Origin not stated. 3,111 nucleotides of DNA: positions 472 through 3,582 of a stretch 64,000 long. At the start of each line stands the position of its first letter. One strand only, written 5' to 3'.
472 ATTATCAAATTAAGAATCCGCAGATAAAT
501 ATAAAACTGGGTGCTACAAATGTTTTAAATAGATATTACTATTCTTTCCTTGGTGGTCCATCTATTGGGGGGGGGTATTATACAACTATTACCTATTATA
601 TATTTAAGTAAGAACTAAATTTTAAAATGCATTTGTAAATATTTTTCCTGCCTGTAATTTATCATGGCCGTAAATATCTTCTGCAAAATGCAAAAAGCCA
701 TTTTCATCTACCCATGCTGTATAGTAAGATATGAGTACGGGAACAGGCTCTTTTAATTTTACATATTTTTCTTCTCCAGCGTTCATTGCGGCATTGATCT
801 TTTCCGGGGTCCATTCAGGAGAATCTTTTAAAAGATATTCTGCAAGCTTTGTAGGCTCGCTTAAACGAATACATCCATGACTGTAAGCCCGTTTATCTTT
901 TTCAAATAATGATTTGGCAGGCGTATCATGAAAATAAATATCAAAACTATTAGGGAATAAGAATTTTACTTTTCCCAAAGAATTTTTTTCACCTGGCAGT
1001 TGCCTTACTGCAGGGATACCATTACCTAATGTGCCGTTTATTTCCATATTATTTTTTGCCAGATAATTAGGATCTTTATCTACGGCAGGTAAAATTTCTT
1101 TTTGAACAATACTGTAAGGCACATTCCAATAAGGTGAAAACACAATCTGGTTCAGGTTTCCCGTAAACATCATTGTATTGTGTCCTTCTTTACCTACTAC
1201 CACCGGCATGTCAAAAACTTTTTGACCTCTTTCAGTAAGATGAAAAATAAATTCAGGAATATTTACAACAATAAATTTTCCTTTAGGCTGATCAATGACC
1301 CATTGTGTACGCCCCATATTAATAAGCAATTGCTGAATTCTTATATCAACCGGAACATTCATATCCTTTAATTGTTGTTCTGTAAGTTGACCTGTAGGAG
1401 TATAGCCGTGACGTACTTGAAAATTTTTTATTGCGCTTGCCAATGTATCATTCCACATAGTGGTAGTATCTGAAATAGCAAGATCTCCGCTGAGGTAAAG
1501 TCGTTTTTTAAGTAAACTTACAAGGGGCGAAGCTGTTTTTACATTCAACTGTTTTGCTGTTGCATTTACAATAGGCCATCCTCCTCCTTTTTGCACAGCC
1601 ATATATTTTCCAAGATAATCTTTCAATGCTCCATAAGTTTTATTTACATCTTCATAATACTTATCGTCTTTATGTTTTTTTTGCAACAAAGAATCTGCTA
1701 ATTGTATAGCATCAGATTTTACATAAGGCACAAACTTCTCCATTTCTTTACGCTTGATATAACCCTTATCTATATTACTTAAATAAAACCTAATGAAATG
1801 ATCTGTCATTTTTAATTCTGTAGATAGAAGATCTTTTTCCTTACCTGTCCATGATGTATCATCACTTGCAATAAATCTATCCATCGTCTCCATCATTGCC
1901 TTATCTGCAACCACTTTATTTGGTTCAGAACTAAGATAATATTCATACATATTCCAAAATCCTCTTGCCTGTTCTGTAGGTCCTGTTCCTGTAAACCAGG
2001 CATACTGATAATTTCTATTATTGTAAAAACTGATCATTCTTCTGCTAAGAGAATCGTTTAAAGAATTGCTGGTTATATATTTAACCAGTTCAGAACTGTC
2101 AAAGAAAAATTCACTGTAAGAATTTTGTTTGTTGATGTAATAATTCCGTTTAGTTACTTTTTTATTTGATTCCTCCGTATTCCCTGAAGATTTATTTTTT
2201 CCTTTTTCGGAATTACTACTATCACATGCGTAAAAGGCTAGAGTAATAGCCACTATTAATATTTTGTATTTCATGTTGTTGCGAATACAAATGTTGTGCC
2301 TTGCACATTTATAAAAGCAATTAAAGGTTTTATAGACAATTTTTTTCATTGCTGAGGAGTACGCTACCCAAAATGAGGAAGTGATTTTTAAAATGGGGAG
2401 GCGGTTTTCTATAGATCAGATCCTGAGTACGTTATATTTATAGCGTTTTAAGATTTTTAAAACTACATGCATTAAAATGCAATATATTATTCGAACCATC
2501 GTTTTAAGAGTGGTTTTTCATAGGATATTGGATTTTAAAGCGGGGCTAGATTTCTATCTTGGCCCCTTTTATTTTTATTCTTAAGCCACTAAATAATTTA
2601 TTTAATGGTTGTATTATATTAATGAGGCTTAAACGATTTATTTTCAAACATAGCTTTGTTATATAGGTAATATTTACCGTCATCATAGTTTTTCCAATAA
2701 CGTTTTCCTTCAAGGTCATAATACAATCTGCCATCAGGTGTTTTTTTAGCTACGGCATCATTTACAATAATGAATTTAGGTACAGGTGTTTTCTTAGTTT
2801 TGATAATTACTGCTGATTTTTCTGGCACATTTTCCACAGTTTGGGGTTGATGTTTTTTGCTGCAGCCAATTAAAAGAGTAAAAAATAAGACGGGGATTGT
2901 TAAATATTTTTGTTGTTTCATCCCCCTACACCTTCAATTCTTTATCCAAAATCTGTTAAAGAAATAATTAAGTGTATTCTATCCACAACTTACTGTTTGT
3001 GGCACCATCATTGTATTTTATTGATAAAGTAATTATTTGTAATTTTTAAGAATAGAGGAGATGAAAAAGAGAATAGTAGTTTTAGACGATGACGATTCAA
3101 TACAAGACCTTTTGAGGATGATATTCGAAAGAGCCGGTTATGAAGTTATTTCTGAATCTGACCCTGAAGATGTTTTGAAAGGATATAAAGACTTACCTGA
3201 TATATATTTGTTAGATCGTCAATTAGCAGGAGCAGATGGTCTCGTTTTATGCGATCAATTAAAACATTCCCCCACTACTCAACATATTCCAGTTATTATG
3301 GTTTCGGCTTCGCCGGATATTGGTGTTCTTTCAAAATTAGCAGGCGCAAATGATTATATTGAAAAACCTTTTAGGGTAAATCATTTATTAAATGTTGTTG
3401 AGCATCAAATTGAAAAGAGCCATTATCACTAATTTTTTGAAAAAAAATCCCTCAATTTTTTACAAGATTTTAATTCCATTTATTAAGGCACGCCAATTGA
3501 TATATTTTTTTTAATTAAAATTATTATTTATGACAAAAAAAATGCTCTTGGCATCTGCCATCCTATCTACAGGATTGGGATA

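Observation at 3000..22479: Thirteen copies of a sigma54-like GGCAY-N5-TTG(T/A) element precede the transcription units of a DNA-repair/stress cluster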

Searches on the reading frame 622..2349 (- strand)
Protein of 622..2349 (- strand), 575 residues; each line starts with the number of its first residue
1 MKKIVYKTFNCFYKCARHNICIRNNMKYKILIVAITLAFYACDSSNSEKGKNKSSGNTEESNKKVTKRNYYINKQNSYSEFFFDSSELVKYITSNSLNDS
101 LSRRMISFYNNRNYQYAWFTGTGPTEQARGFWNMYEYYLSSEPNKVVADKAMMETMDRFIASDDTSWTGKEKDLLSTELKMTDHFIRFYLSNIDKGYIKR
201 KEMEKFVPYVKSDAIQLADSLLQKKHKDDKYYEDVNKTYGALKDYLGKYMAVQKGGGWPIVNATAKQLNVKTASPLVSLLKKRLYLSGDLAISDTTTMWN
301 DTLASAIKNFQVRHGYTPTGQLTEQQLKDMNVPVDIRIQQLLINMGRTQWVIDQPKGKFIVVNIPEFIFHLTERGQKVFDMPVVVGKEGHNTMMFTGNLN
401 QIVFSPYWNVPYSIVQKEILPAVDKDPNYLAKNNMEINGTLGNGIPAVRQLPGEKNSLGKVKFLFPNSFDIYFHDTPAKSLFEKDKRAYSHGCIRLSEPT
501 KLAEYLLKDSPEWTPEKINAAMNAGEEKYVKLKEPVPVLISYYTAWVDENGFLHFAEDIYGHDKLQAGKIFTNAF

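Call 7: search_protein_families(library=pfam, proteins=[window:622-2349:-], max_evalue=0.01)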
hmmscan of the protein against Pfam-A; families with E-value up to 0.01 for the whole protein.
window:622-2349:- (575 aa): 3 families
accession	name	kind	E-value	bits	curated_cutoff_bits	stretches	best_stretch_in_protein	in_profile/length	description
PF03734.19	YkuD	-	2.9e-27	96.5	23.4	1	358-508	2-140/146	L,D-transpeptidase catalytic domain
PF20142.4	Scaffold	-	1.2e-10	42.6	24.6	1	105-246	3-139/139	Scaffold domain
PF01471.23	PG_binding_1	-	3.2e-05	24.5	23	1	275-328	3-55/57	Putative peptidoglycan binding domain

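Call 39: find_encoding_contigs(protein=window:622-2349:-, flank=10000, max_places=3)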
Protein window:622-2349:- (575 aa): no gene with exactly this product is on record in the collection.

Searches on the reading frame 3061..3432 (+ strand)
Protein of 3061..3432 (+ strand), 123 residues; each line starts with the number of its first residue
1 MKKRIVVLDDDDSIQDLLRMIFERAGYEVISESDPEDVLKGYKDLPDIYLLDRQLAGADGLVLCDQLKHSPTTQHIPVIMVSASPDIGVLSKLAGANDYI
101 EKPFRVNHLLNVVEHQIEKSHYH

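Call 7: search_protein_families(library=pfam, proteins=[window:3061-3432:+], max_evalue=0.01)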
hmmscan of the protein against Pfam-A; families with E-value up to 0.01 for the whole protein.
window:3061-3432:+ (123 aa): 2 families
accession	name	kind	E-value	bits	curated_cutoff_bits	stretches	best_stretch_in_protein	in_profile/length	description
PF00072.30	Response_reg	-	1.4e-18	67.5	30.2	1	5-113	1-110/111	Response regulator receiver domain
PF23198.2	PDE8A_N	-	0.0051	17.2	29.6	1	4-83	12-93/147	PDE8A-like, N-terminal domain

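Call 72: search_protein_families(library=ncbifam, proteins=[window:3061-3432:+], max_evalue=0.001)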
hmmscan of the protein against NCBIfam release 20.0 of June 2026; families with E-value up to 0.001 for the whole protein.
window:3061-3432:+ (123 aa): 73 families (the best 25 are shown)
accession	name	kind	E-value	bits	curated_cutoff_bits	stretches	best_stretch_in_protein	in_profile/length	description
TIGR02154.1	PhoB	equivalog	3.5e-22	78.8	296.2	1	1-117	1-120/226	phosphate regulon transcriptional regulator PhoB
NF040689.1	MtrAB_MtrA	equivalog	1.9e-18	66.7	300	1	5-119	1-115/219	MtrAB system response regulator MtrA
NF053854.1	RespRegPhoBBctds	equivalog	2.8e-16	59.5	270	1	5-119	1-117/225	two-component system response regulator PhoB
NF041733.1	resp_reg_CseB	equivalog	3.2e-16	59.4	350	1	4-114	2-112/228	two-component system response regulator CseB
NF040534.1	resp_reg_YycF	equivalog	4.7e-16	58.8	340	1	3-119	1-117/231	response regulator YycF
NF007005.1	PRK09468.1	equivalog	9.4e-16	57.9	331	1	2-114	3-116/237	osmolarity response regulator transcription factor OmpR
NF051870.1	NAssimRespRegNtrX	equivalog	2.2e-15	56.5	600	1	4-121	3-123/452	nitrogen assimilation response regulator NtrX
NF045717.1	DVU0259_DivK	exception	5.9e-15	55.5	160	1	1-117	1-116/117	DVU0259 family response regulator domain-containing protein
NF045944.1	ResRegRpaBCyano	equivalog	7.1e-15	55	330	1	6-113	1-108/229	response regulator transcription factor RpaB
NF007135.0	PRK09581.1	equivalog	1.6e-14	53.6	474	1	1-110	1-113/457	PleD family two-component system response regulator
NF007546.0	PRK10161.1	equivalog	5e-14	52.4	471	1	1-112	1-115/229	phosphate response regulator transcription factor PhoB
NF008176.1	PRK10923.1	equivalog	1.5e-13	50.1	620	1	4-122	5-122/469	nitrogen regulation protein NR(I)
TIGR01818.1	ntrC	equivalog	1.8e-13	50.1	558.6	1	5-119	1-116/463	nitrogen regulation protein NR(I)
NF006900.1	PRK09390.1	equivalog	5.2e-13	49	255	1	3-120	5-123/203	response regulator FixJ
NF008199.0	PRK10955.1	equivalog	2.2e-12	47.4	341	1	3-122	2-120/232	envelope stress response regulator transcription factor CpxR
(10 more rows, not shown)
